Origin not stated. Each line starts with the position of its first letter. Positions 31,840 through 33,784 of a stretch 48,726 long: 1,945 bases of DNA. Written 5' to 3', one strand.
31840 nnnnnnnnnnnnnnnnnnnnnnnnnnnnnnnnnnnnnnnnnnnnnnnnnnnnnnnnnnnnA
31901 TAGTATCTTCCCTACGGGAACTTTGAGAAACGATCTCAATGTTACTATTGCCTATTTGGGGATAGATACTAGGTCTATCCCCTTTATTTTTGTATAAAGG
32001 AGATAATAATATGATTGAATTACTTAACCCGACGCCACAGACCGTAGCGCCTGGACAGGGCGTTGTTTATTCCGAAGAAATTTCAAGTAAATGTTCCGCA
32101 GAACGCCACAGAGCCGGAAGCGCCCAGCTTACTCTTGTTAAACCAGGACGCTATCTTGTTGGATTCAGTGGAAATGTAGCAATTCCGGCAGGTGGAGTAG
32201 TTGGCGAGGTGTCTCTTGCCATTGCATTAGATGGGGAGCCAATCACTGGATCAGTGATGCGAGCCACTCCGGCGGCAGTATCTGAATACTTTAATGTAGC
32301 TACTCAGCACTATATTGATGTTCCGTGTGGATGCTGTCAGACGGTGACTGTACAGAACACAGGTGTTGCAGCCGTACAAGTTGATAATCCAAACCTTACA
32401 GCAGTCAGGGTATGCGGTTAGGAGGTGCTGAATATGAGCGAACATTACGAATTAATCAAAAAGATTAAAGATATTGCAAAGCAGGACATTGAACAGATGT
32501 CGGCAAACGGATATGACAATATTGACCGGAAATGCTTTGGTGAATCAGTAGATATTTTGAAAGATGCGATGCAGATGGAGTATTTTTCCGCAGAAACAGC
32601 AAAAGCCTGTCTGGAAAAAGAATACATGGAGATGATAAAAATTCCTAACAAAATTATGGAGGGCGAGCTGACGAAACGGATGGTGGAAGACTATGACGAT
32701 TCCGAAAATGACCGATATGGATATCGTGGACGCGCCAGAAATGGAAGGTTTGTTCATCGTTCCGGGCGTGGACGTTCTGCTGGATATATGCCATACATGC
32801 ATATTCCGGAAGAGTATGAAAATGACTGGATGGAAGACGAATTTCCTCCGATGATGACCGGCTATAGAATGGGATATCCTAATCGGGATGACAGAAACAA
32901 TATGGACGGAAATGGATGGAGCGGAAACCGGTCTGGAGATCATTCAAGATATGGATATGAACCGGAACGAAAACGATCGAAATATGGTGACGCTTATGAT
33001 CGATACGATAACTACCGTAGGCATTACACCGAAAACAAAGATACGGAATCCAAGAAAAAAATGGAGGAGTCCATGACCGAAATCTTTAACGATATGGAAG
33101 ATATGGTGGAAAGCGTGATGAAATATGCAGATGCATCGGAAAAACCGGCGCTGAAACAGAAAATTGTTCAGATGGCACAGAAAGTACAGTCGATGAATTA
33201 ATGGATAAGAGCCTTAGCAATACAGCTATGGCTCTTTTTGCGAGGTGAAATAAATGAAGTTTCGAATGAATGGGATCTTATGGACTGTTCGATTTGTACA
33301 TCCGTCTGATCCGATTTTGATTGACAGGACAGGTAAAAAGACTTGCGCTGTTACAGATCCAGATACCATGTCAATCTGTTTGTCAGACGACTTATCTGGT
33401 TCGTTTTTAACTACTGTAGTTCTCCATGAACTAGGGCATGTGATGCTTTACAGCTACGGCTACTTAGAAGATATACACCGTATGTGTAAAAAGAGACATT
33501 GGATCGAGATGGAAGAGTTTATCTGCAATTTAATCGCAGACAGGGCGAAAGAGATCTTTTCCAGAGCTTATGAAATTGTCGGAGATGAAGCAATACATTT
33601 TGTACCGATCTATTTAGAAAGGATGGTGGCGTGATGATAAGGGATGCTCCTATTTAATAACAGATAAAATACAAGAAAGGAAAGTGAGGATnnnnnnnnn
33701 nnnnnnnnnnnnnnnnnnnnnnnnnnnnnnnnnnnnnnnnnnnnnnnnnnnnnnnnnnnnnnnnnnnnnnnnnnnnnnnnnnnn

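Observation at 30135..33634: Self-contained Gln/Gly/Cys-rich gene cluster between the tail and lysis modules with its own small HTH: possible surface or spore-associated cargo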

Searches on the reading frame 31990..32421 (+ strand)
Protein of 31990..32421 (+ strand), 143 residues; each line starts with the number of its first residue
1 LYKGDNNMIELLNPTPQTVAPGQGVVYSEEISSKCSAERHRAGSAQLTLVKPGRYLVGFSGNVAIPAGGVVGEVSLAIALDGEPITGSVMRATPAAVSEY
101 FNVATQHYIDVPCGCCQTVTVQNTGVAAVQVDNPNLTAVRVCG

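Call 4: search_protein_families(library=pfam, proteins=[window:31990-32421:+], max_evalue=0.1)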
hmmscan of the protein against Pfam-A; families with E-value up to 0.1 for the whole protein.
window:31990-32421:+ (143 aa): 1 family
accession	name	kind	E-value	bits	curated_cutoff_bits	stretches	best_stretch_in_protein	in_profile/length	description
PF18573.7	BclA_C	-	1.2e-05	25.6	38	1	39-136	33-122/128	BclA C-terminal domain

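Call 5: search_protein_families(library=phrogs, proteins=[window:31990-32421:+], max_evalue=0.1)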
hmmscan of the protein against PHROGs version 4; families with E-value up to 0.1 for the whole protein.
window:31990-32421:+ (143 aa): 2 families
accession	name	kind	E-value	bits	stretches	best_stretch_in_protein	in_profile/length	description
phrog_20016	-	unknown function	1e-51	175.3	1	8-142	1-141/141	-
phrog_30509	-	tail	0.00014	22.1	1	6-93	118-198/254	collagen like minor tail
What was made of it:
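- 32011..32421 (+): g5: standalone TNF/C1q (BclA_C/ExsF-like) jelly roll with a conserved CC pair and a C-terminal Cys. phrog_20016 1e-51 (call 5).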

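Call 8: search_protein_families(library=ncbifam, proteins=[window:31990-32421:+], max_evalue=0.1)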
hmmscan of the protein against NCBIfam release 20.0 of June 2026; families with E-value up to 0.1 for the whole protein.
window:31990-32421:+ (143 aa): 1 family
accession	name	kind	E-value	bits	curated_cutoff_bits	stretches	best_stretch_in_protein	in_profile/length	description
NF033147.1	GXX_rpt_CTERM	domain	0.0031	17.4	50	1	9-72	8-68/132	Gly-Xaa-Xaa repeat protein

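Call 20: search_solved_structures(query=A1, max_evalue=10, show_alignments=2)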
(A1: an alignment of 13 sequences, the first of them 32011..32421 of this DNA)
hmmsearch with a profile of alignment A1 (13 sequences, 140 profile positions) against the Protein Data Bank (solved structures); distinct sequences matched with E-value up to 10: 2.
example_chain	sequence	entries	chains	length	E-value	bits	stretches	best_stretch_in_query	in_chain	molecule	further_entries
5ope_A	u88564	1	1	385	1.3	11.9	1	7-91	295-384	Roundabout homolog 1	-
1u00_A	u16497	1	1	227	1.3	11.9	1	44-93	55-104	Chaperone protein hscA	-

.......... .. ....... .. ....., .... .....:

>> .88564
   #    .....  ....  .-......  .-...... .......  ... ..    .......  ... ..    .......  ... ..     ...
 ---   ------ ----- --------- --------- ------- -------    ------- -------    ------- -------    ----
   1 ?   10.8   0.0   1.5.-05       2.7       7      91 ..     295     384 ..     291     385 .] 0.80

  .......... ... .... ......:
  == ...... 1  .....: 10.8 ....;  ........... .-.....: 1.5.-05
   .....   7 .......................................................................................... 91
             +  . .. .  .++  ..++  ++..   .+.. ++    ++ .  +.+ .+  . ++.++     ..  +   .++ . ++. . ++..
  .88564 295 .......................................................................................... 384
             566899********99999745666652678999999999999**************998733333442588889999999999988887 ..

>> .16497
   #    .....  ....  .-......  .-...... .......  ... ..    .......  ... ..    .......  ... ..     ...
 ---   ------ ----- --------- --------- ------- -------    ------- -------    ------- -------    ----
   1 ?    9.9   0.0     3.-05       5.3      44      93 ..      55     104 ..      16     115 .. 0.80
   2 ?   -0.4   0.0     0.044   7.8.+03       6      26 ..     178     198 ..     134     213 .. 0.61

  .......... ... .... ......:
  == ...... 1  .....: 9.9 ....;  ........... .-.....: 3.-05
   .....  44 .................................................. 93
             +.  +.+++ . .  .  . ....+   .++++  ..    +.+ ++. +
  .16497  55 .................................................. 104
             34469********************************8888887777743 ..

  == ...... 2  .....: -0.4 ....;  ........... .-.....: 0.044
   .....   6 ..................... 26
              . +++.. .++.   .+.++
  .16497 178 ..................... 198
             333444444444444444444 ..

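Call 26: find_homologous_proteins(query=window:32011-32421:+)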
Query window:32011-32421:+ (136 aa): 261 proteins with E <= 0.001 among 305 candidates; the best 120 are listed.
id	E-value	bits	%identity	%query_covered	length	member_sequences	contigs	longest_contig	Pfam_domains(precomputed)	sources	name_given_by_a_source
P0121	4.4e-82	291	99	100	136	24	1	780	-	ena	-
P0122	1.2e-70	254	93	100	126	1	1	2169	-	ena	-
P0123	1.4e-68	247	87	100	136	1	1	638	-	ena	-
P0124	5.7e-66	239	80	100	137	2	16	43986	PF18573.8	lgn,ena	-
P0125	1.1e-65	238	80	100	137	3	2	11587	PF18573.8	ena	-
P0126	2.0e-65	237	76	99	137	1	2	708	-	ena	-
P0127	2.9e-65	236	79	100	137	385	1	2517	PF18573.8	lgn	-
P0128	5.1e-62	226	78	100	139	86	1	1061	-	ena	-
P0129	7.6e-62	225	76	100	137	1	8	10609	PF18573.8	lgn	-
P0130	2.2e-61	224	75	100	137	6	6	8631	PF18573.8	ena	-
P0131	3.7e-61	223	75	100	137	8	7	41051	PF18573.8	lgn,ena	-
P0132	3.3e-60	220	74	100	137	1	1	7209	PF18573.8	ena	-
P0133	1.4e-59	218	75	100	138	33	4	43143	-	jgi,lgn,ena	-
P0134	1.6e-59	218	74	100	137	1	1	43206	PF18573.8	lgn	-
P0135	1.7e-59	218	74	100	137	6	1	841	-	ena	-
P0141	2.9e-53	198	68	100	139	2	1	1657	PF18573.8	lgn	-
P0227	1.9e-46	176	61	100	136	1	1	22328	PF18573.8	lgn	-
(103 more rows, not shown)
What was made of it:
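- On BclA_C / TNF-C1q jelly-roll superfamily (g5): Some closer homologues carry a precomputed PF18573 assignment (call 26).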

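Call 27: search_protein_families(library=pfam, alignment_id=A1, max_evalue=0.01)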
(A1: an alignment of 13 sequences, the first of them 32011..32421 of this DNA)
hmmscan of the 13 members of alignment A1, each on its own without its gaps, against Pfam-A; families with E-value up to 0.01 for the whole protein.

A. member 1, window:32011-32421:+ (136 aa): 1 family
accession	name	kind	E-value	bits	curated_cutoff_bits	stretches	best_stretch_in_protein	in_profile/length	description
PF18573.7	BclA_C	-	1.1e-05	25.8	38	1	32-129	33-122/128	BclA C-terminal domain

B. families by the number of members that match (of 13 scanned): 2 families
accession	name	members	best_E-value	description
PF18573.7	BclA_C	3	8.7e-09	BclA C-terminal domain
PF22269.2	TagH_SH3-like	1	0.0045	Teichoic acid transporter subunit TagH, SH3-like domain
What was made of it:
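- Closest known: ExsF/BxpB and the BclA C-terminal domain. Different: Sequence identity is only 11-17%, and the Pfam BclA_C score is below the gathering cut-off (25.8 vs 38 bits; calls 4, 27).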

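Call 41: predict_structure(alignment_id=A3)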
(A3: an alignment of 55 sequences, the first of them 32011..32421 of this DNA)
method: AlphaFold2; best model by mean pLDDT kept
length: 136 residues; sequences in the alignment: 55
mean_pLDDT: 94.0   pTM: 0.89
mean pLDDT of the five models: 94.0, 94.0, 93.8, 93.5, 93.1
residues with pLDDT >= 90: 121; 70-90: 11; 50-70: 4; < 50: 0
segments of 3 or more residues with pLDDT < 50: none
pLDDT, mean of each block of 10 residues (from residue 1): 96 98 82 95 94 97 95 97 94 95 91 97 98 84
secondary structure, 60 per line:
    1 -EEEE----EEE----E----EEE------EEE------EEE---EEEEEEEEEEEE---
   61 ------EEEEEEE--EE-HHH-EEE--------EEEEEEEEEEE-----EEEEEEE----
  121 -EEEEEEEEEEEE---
elements in order: E2-5 E10-12 E22-24 E31-33 E40-42 E46-57 E67-73 E83-85 E94-104 E110-116 E122-133
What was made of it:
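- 32011..32421 (+): AF2 pLDDT 94, pTM 0.89 (call 41).
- On BclA_C / TNF-C1q jelly-roll superfamily (g5): AF2 pLDDT 94 (call 41).
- On BclA-type exosporium fibre: g5 is 136 aa and consists of the jelly roll only (call 41).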

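Call 43: fold_search(model_id=the predicted structure, library=pdb)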
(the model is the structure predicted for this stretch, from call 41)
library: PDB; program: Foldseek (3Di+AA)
matches with E <= 10: 1794; with E <= 0.001: 101
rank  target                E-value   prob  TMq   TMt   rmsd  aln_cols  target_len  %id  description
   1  9h38_K                6.4e-08  1.00  0.80  0.78   2.4       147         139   16  C-terminal domain of the F-ENA tip fibrillum F-BclA from Bacillus thuringiensis (released 2025-03-12)
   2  9h38_M                6.4e-08  1.00  0.71  0.72   4.2       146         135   17  C-terminal domain of the F-ENA tip fibrillum F-BclA from Bacillus thuringiensis (released 2025-03-12)
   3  9h38_L                1.5e-07  1.00  0.76  0.74   3.2       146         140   16  C-terminal domain of the F-ENA tip fibrillum F-BclA from Bacillus thuringiensis (released 2025-03-12)
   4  9h38_B                2.0e-07  1.00  0.80  0.79   2.5       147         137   16  C-terminal domain of the F-ENA tip fibrillum F-BclA from Bacillus thuringiensis (released 2025-03-12)
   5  9h38_S                2.0e-07  1.00  0.75  0.74   3.6       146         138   16  C-terminal domain of the F-ENA tip fibrillum F-BclA from Bacillus thuringiensis (released 2025-03-12)
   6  9h38_A                2.4e-07  1.00  0.80  0.78   2.4       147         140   16  C-terminal domain of the F-ENA tip fibrillum F-BclA from Bacillus thuringiensis (released 2025-03-12)
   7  9h38_R                6.6e-07  1.00  0.79  0.76   2.7       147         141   16  C-terminal domain of the F-ENA tip fibrillum F-BclA from Bacillus thuringiensis (released 2025-03-12)
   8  9h3d_D                1.5e-06  1.00  0.80  0.74   2.7       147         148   12  F-ENA exosporium anchoring complex between ExsF and a peptide derived from the N-terminus of F-Anchor (released 2025-03-12)
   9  3twi_A                1.5e-06  1.00  0.69  0.69   3.5       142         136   14  Variable Lymphocyte Receptor Recognition of the Immunodominant Glycoprotein of Bacillus anthracis Spores (released 2012-03-14)
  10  8d02                  1.9e-06  1.00  0.78  0.73   2.9       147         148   12  Crystal Structure of Bacillus anthracis BxpB (released 2023-05-24)
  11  1wck                  2.6e-06  1.00  0.73  0.73   3.1       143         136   14  Crystal structure of the C-terminal domain of BclA, the major antigen of the exosporium of the Bacillus anthracis spore. (released 2005-10-25)
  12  2r6q                  2.6e-06  1.00  0.73  0.72   3.2       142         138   14  Crystal Structure of BclA-island Construct (released 2009-03-10)
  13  2z5w                  2.9e-06  1.00  0.73  0.73   3.1       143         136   14  tBclA, a recombinant spore surface protein from Bacillus anthracis (released 2008-04-22)
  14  7r1m_A                3.5e-06  1.00  0.77  0.68   2.9       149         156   10  Crystal structure of ExsFA, a Bacillus cereus spore exosporium protein (released 2023-02-15)
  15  9h3d_E                3.7e-06  1.00  0.80  0.74   2.8       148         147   11  F-ENA exosporium anchoring complex between ExsF and a peptide derived from the N-terminus of F-Anchor (released 2025-03-12)
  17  9k09_A                4.3e-06  1.00  0.69  0.28   4.0       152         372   12  Cyanophage A4 portal-tail complex (released 2025-04-09)
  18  8ke9_A                4.5e-06  1.00  0.70  0.46   4.7       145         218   12  The CBD domain of cyanophage A-1(L) short tail fiber (released 2024-04-10)
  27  6a3v_E                2.8e-05  1.00  0.60  0.56   5.3       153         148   17  Complex structure of human 4-1BB and 4-1BBL (released 2018-10-10)
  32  6cpr_C                4.7e-05  1.00  0.58  0.54   5.6       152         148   20  Crystal structure of 4-1BBL/4-1BB complex in C2 space group (released 2018-05-09)
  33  6mgp_A                6.7e-05  1.00  0.61  0.56   5.1       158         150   18  Structure of human 4-1BB / 4-1BBL complex (released 2018-11-14)
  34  6cu0_C                7.8e-05  1.00  0.62  0.58   4.9       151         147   19  Crystal structure of 4-1BBL/4-1BB (C121S) complex in P21 space group (released 2018-05-09)
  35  6cpr_A                7.8e-05  1.00  0.58  0.54   5.5       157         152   20  Crystal structure of 4-1BBL/4-1BB complex in C2 space group (released 2018-05-09)
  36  6bwv_B                9.1e-05  1.00  0.63  0.61   4.5       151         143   17  Crystal Structure of the 4-1BB/4-1BBL Complex (released 2018-05-09)
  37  6a3v_A                1.0e-04  1.00  0.60  0.56   5.2       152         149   14  Complex structure of human 4-1BB and 4-1BBL (released 2018-10-10)
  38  6cu0_A                1.0e-04  1.00  0.59  0.55   5.4       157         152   19  Crystal structure of 4-1BBL/4-1BB (C121S) complex in P21 space group (released 2018-05-09)
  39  6cu0_B                1.1e-04  1.00  0.62  0.58   5.0       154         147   21  Crystal structure of 4-1BBL/4-1BB (C121S) complex in P21 space group (released 2018-05-09)
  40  6cpr_B                1.1e-04  1.00  0.59  0.54   5.5       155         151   21  Crystal structure of 4-1BBL/4-1BB complex in C2 space group (released 2018-05-09)
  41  6mgp_B                1.2e-04  1.00  0.57  0.52   5.6       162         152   17  Structure of human 4-1BB / 4-1BBL complex (released 2018-11-14)
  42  6a3v_S                1.4e-04  1.00  0.62  0.58   4.9       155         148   19  Complex structure of human 4-1BB and 4-1BBL (released 2018-10-10)
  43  6cu0_E                1.5e-04  1.00  0.59  0.57   5.1       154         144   20  Crystal structure of 4-1BBL/4-1BB (C121S) complex in P21 space group (released 2018-05-09)
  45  6a3v_O                1.8e-04  1.00  0.60  0.56   5.6       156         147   17  Complex structure of human 4-1BB and 4-1BBL (released 2018-10-10)
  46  6a3v_I                1.8e-04  1.00  0.58  0.55   5.3       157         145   16  Complex structure of human 4-1BB and 4-1BBL (released 2018-10-10)
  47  6a3v_C                1.8e-04  1.00  0.57  0.53   5.3       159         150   18  Complex structure of human 4-1BB and 4-1BBL (released 2018-10-10)
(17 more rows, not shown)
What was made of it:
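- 32011..32421 (+): Foldseek PDB: F-BclA 6e-8 TM 0.80; ExsF/BxpB TM 0.78-0.80; BclA TM 0.73 (call 43).
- On BclA_C / TNF-C1q jelly-roll superfamily (g5): Foldseek PDB: F-BclA E = 6e-8, TM 0.80; ExsF TM 0.80; BclA TM 0.73; EDA and C1q also match (call 43).
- Closest known: ExsF/BxpB and the BclA C-terminal domain. Same: g5 has the same TNF/C1q-type jelly-roll fold (TM 0.73-0.80; call 43).
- Closest known: Type II membrane-anchored stalk-head proteins. Same: EDA-A1 and 4-1BBL are among the structural matches of g5 (call 43).
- Checked: The fold is confirmed structurally (calls 41, 43).
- The best structural matches of g5 are exosporium proteins (F-BclA, ExsF/BxpB, BclA; call 43).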

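Call 58: search_protein_families(library=padloc, proteins=[window:32011-32421:+], max_evalue=0.1)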
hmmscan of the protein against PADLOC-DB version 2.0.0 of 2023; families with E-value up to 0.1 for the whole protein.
window:32011-32421:+ (136 aa): 0 families

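Call 70: fold_search(model_id=the predicted structure, library=viral)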
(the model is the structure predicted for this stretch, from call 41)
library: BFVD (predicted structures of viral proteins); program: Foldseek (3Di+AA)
matches with E <= 10: 1905; with E <= 0.001: 329
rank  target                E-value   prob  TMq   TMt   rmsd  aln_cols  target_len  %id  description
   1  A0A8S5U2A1            1.6e-11  1.00  0.89  0.89   1.6       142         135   32  Uncharacterized protein [Siphoviridae sp. ctqzz19]
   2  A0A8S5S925            1.3e-10  1.00  0.90  0.86   1.7       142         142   26  BclA protein [Phage sp. ctGns7]
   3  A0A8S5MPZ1            1.6e-09  1.00  0.87  0.91   1.6       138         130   17  Uncharacterized protein [Podoviridae sp. ctoqT5]
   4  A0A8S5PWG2            2.8e-09  1.00  0.87  0.86   1.7       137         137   20  Uncharacterized protein [Myoviridae sp. ctWiL39]
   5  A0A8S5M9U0            4.0e-09  1.00  0.88  0.87   1.5       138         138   20  Uncharacterized protein [Siphoviridae sp. ctv4j104]
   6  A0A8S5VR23            7.4e-09  1.00  0.84  0.85   1.8       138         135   19  (no name in the UniProt tables at hand)
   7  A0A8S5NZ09            1.8e-07  1.00  0.79  0.75   2.5       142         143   16  Uncharacterized protein [Siphoviridae sp. ctiMP24]
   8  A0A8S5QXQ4            2.1e-07  1.00  0.79  0.71   3.0       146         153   19  Uncharacterized protein [Siphoviridae sp. ct9lR64]
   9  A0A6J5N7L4            4.5e-07  1.00  0.77  0.55   3.4       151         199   13  Uncharacterized protein [uncultured Caudovirales phage]
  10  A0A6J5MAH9            4.7e-07  1.00  0.81  0.45   2.7       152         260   11  Uncharacterized protein [uncultured Caudovirales phage]
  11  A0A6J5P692            5.5e-07  1.00  0.75  0.53   3.6       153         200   12  Collagen triple helix repeat [uncultured Caudovirales phage]
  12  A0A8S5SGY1            5.8e-07  1.00  0.76  0.72   2.8       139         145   14  BclA protein [Siphoviridae sp. ctzyE57]
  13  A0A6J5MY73            8.7e-07  1.00  0.75  0.54   3.4       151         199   14  Uncharacterized protein [uncultured Caudovirales phage]
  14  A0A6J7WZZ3            8.7e-07  1.00  0.75  0.11   3.7       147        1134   15  Uncharacterized protein [uncultured Caudovirales phage]
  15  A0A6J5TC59            8.7e-07  1.00  0.75  0.55   3.8       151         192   14  Uncharacterized protein [uncultured Caudovirales phage]
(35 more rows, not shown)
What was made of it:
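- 32011..32421 (+): BFVD: standalone 130-143-aa gut-phage proteins, TM 0.84-0.90 (call 70).
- g5 fold (calls 41, 43, 70). The TNF-like fold also matches phage tail-fibre receptor-binding domains (8ke9, 9k09; call 43) and collagen/BclA-type fibre proteins of viruses (call 70).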

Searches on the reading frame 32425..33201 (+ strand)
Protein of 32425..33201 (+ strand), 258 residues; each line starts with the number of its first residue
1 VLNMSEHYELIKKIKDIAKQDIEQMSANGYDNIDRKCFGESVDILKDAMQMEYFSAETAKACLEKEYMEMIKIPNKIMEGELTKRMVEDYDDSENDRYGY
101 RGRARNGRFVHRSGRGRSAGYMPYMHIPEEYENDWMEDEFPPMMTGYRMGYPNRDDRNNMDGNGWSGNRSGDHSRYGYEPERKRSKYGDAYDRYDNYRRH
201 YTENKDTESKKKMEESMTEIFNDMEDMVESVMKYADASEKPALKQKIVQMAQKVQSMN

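Call 4: search_protein_families(library=pfam, proteins=[window:32425-33201:+], max_evalue=0.1)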
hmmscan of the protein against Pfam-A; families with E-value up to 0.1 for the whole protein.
window:32425-33201:+ (258 aa): 4 families
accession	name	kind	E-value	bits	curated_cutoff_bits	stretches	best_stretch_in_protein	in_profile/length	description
PF20946.2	Ctf4_C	-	0.025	15.2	26.4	1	214-253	59-100/104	DNA polymerase alpha-binding protein Ctf4, C-terminal domain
PF07464.16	ApoLp-III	-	0.028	15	36.3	1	208-256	47-94/146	Apolipophorin-III precursor (apoLp-III)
PF16752.10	TBCC_N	-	0.043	14.6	27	1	202-257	19-74/115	Tubulin-specific chaperone C N-terminal domain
PF21896.2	Talin_IBS2B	-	0.061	13.7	27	0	206-255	57-105/118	Talin IBS2B domain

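Call 5: search_protein_families(library=phrogs, proteins=[window:32425-33201:+], max_evalue=0.1)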
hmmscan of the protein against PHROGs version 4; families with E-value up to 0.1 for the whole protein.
window:32425-33201:+ (258 aa): 3 families
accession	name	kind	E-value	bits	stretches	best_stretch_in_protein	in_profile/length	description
phrog_28802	-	unknown function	0.015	16.5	1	148-257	77-189/190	-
phrog_27646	-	unknown function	0.065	14.5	0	199-252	36-88/93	-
phrog_38381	-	unknown function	0.098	14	0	13-60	3-51/100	-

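Call 8: search_protein_families(library=ncbifam, proteins=[window:32425-33201:+], max_evalue=0.1)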
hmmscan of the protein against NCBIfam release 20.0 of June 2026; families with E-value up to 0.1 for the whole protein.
window:32425-33201:+ (258 aa): 0 families

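Call 57: search_solved_structures(query=A7, max_evalue=10)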
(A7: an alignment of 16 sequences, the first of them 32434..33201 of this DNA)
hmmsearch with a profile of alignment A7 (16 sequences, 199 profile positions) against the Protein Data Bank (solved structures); distinct sequences matched with E-value up to 10: 5.
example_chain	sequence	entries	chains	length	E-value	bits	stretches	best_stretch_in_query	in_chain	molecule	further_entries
7rdr_A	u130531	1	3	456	2e-05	28.4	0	147-181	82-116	Circular tendon repeat protein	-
1t3j_A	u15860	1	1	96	0.49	14.1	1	153-192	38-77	mitofusin 1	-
8ebc_A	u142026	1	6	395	0.68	13.6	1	49-125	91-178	Lmo0132 protein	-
6r84_A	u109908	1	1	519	1.5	12.5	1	125-195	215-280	ABC transporter ATP-binding protein ARB1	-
8a3k_UNK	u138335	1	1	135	2.4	11.8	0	6-44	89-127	sc-apCC-4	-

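Call 58: search_protein_families(library=padloc, proteins=[window:32434-33201:+], max_evalue=0.1)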
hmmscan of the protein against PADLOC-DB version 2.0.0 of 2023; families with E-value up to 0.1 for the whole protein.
window:32434-33201:+ (255 aa): 0 families

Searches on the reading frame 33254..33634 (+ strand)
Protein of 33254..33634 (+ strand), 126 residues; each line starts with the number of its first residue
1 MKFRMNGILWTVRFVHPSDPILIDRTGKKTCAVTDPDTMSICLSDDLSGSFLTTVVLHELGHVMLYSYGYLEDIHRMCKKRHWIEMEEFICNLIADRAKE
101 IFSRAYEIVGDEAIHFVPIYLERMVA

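Call 4: search_protein_families(library=pfam, proteins=[window:33254-33634:+], max_evalue=0.1)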
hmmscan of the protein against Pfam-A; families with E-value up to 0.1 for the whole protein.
window:33254-33634:+ (126 aa): 3 families
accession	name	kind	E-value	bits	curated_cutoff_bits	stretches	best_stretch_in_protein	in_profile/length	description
PF20573.4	DUF6782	-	0.00048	19.9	27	1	25-76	63-114/241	Putative metallopeptidase family (DUF6782)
PF22159.1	PSMA-like_N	-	0.086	12.4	26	0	61-111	53-104/329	Maltose-forming alpha-amylase-like, N-terminal domain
PF10263.15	SprT-like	-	0.099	13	25.6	0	39-70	44-79/108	SprT-like family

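Call 5: search_protein_families(library=phrogs, proteins=[window:33254-33634:+], max_evalue=0.1)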
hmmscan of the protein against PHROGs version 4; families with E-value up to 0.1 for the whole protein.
window:33254-33634:+ (126 aa): 3 families
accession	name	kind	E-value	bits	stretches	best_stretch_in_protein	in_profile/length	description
phrog_1233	-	unknown function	2.2e-08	34.6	1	1-108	10-107/306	-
phrog_13742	-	other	0.00094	19.8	1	22-71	29-78/248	peptidase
phrog_5298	-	moron, auxiliary metabolic gene and host takeover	0.047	13.3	1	28-76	72-119/645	cobalamin biosynthesis protein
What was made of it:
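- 33254..33634 (+): g7: 126-aa HExxH (HELGH) putative zinc metallopeptidase; last gene of the cassette. DUF6782 4.8e-4 and phrog_1233 2e-8 (calls 4, 5).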

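Call 8: search_protein_families(library=ncbifam, proteins=[window:33254-33634:+], max_evalue=0.1)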
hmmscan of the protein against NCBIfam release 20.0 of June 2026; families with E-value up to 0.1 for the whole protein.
window:33254-33634:+ (126 aa): 0 families

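Call 56: search_solved_structures(query=A6, max_evalue=10)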
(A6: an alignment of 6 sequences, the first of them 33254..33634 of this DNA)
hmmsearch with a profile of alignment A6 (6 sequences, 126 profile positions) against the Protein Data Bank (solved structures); distinct sequences matched with E-value up to 10: 0.
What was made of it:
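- On Zincin metallopeptidase (g7): No PDB profile hit (call 56).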

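Call 58: search_protein_families(library=padloc, proteins=[window:33254-33634:+], max_evalue=0.1)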
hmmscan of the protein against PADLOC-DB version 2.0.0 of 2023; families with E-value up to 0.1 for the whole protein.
window:33254-33634:+ (126 aa): 0 families
